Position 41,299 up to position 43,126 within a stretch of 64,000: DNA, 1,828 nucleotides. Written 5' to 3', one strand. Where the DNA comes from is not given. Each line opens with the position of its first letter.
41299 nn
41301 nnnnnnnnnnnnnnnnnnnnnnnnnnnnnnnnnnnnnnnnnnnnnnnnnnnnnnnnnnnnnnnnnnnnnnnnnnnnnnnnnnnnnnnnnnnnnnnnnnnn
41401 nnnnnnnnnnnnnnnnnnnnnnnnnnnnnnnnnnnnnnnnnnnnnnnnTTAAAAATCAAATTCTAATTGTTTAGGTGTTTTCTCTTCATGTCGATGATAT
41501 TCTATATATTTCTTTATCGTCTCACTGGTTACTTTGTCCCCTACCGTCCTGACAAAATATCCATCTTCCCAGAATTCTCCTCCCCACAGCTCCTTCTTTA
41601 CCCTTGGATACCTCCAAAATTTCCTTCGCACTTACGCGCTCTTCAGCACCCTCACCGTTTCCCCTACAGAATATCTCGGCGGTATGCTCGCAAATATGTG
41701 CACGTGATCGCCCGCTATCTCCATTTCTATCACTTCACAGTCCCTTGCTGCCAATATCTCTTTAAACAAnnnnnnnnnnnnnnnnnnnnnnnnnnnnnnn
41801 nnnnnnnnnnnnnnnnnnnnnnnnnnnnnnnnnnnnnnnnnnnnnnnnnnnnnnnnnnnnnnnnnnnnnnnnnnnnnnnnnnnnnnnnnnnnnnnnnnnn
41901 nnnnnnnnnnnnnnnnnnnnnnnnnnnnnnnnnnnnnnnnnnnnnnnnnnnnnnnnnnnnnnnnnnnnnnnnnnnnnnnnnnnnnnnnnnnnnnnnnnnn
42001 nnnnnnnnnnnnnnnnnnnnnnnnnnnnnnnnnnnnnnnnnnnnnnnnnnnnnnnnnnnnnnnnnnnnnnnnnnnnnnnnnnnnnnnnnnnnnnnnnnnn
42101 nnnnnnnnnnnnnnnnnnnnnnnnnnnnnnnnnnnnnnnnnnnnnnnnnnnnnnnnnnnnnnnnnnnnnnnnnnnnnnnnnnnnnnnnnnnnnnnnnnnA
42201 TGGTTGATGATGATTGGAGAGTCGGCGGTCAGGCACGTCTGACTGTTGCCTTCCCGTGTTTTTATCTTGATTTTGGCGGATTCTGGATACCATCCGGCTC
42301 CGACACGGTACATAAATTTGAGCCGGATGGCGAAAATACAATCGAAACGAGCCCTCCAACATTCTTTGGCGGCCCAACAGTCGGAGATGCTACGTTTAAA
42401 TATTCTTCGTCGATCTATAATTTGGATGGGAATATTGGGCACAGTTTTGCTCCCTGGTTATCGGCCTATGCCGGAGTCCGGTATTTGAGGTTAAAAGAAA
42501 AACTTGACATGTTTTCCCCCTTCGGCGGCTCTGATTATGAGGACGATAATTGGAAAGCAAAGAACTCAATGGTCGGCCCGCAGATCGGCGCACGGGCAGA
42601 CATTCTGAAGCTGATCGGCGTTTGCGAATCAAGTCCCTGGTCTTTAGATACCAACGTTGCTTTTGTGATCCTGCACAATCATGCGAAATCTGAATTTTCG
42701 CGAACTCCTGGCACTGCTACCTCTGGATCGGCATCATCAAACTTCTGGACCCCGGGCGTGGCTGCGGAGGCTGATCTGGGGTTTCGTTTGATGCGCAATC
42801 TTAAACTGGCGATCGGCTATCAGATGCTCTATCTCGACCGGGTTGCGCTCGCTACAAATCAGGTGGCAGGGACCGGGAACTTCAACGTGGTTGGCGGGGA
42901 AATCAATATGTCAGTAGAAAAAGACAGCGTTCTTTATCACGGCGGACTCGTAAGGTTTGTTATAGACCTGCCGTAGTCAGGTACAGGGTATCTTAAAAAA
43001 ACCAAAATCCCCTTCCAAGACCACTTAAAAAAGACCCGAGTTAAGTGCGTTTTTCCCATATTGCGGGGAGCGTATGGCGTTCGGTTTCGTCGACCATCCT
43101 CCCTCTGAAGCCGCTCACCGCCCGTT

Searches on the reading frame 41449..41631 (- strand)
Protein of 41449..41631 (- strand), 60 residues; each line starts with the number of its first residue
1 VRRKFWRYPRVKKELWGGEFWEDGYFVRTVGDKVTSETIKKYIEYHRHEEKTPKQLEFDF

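Call 62: search_protein_families(library=pfam, proteins=[window:41449-41631:-], max_evalue=0.001)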
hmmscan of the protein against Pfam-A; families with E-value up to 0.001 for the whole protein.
window:41449-41631:- (60 aa): 1 family
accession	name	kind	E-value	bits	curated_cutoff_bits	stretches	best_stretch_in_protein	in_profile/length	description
PF01797.21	Y1_Tnp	-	1.1e-10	42.1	23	1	6-45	82-120/121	Transposase IS200 like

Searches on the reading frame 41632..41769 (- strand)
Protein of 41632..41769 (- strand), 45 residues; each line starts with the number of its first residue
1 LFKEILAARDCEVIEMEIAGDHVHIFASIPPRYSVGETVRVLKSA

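Call 68: search_protein_families(library=pfam, proteins=[window:41632-41769:-], max_evalue=0.01)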
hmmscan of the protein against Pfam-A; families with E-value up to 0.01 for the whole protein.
window:41632-41769:- (45 aa): 1 family
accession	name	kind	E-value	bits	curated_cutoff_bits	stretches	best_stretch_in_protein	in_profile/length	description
PF01797.21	Y1_Tnp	-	1.8e-09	38.2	23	1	1-44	31-74/121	Transposase IS200 like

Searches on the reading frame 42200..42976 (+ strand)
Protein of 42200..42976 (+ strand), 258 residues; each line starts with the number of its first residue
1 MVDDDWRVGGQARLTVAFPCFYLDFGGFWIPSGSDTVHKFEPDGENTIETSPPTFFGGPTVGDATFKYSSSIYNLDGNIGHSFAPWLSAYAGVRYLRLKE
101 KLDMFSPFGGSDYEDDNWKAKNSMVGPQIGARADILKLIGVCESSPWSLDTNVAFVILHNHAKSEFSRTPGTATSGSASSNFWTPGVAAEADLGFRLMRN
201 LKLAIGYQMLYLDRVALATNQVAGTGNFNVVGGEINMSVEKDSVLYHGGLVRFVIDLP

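Call 61: search_protein_families(library=ncbifam, proteins=[window:42200-42976:+], max_evalue=0.00001)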
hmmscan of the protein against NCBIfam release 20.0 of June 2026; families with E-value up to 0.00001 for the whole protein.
window:42200-42976:+ (258 aa): 0 families

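Call 62: search_protein_families(library=pfam, proteins=[window:42200-42976:+], max_evalue=0.001)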
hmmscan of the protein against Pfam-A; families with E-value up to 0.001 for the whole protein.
window:42200-42976:+ (258 aa): 1 family
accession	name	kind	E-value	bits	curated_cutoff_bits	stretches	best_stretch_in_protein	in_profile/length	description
PF07585.17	BBP7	-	0.00027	20.7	26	0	175-225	261-311/350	Putative beta barrel porin-7 (BBP7)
